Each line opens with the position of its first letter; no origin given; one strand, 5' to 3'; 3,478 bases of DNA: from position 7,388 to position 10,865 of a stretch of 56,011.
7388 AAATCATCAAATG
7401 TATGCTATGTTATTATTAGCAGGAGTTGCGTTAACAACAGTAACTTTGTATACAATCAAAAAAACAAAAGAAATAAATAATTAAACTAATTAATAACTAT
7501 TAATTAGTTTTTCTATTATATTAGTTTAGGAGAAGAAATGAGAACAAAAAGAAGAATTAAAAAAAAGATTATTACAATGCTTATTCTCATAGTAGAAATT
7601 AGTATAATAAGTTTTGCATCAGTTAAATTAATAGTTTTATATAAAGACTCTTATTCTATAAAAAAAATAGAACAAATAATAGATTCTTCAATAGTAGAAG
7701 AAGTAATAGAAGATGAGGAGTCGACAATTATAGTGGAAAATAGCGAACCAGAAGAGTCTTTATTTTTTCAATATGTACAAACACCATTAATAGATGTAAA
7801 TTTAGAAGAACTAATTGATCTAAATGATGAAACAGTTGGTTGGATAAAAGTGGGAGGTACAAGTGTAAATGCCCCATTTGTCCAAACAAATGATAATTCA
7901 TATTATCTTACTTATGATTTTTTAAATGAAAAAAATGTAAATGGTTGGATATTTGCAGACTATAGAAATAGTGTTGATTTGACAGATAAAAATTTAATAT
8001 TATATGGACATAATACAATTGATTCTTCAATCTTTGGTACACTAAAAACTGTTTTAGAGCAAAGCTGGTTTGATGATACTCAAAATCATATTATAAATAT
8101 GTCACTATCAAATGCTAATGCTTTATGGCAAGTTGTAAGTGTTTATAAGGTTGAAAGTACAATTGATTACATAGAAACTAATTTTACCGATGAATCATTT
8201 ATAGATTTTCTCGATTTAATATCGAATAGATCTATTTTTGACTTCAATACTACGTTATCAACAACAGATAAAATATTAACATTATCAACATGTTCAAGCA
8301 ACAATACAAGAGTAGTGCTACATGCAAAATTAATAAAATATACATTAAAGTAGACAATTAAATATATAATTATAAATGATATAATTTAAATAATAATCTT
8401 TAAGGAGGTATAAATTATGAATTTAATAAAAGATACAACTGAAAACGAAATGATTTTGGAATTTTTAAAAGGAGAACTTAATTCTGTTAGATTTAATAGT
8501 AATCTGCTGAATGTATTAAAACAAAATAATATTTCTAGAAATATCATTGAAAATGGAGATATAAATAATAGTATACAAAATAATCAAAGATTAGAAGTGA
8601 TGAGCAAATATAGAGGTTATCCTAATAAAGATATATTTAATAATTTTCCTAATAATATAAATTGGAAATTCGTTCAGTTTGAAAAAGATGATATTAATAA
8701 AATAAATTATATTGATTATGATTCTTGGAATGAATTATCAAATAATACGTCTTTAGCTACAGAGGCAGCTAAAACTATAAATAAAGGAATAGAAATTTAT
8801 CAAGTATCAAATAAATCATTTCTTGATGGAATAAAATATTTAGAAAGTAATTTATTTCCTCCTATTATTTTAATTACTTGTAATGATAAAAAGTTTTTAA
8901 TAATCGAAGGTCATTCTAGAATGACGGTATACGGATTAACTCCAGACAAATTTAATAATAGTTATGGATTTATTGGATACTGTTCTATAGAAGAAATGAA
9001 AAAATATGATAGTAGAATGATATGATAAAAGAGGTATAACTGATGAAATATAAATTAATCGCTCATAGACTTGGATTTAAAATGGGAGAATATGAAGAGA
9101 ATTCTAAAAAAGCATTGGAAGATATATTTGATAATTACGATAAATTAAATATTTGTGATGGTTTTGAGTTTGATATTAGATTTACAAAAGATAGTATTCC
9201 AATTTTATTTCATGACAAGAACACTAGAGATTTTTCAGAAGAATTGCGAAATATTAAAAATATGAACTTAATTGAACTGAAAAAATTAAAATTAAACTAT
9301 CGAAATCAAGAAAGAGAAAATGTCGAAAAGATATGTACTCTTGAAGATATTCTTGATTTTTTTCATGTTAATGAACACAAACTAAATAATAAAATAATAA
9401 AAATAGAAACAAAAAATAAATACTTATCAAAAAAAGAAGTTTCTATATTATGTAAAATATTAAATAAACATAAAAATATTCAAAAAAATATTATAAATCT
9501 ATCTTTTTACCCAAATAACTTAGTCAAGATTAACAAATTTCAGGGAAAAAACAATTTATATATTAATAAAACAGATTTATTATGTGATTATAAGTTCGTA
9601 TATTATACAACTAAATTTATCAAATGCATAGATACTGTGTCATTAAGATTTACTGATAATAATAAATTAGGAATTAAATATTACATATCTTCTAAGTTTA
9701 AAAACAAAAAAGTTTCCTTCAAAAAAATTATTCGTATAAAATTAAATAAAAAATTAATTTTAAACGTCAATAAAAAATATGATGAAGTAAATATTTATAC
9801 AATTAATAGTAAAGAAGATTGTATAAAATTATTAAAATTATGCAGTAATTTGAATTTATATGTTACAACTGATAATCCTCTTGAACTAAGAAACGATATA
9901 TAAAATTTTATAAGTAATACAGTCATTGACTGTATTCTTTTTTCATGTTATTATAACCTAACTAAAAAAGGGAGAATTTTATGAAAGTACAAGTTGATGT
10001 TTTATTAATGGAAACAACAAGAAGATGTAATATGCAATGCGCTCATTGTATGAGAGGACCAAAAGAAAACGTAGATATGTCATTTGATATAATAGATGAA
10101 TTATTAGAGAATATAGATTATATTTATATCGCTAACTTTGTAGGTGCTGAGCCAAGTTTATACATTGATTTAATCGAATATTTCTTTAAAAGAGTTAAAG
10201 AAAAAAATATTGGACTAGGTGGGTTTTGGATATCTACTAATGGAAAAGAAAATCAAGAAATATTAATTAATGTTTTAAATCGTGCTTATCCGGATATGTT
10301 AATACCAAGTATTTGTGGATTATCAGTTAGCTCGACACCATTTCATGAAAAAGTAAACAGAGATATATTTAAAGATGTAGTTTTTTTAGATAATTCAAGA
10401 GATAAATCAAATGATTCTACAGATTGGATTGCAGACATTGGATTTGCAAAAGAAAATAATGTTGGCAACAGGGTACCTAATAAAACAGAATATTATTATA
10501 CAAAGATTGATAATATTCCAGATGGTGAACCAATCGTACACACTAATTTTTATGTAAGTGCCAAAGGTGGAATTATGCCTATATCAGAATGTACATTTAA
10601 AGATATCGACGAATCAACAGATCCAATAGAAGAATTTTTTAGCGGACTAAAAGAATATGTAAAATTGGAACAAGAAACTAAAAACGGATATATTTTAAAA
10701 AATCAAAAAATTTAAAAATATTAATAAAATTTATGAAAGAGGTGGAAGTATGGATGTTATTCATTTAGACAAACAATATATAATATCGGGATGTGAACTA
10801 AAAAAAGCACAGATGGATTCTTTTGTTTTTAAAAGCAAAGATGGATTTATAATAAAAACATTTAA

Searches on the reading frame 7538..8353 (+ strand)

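Call 83: search_protein_families(library=pfam, proteins=[window:7538-8353:+], max_evalue=0.00001)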
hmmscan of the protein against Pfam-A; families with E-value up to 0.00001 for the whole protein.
window:7538-8353:+ (271 aa): 1 family
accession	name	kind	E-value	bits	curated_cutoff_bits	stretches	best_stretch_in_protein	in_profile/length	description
PF04203.18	Sortase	-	4e-09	36.7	26.6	1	104-265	2-124/125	Sortase domain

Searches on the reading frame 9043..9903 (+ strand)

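Call 83: search_protein_families(library=pfam, proteins=[window:9043-9903:+], max_evalue=0.00001)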
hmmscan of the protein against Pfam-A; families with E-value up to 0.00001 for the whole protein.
window:9043-9903:+ (286 aa): 1 family
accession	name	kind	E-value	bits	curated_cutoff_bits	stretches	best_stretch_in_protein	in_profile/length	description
PF03009.23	GDPD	-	3.6e-15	57.2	23.6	1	39-259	25-225/244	Glycerophosphoryl diester phosphodiesterase family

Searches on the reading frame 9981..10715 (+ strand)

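Call 84: search_protein_families(library=pfam, proteins=[window:9981-10715:+], max_evalue=0.00001)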
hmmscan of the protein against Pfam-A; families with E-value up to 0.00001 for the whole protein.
window:9981-10715:+ (244 aa): 1 family
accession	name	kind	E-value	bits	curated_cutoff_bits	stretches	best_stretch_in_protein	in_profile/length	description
PF04055.27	Radical_SAM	-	8.6e-09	36.2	29.5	1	10-111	1-109/166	Radical SAM superfamily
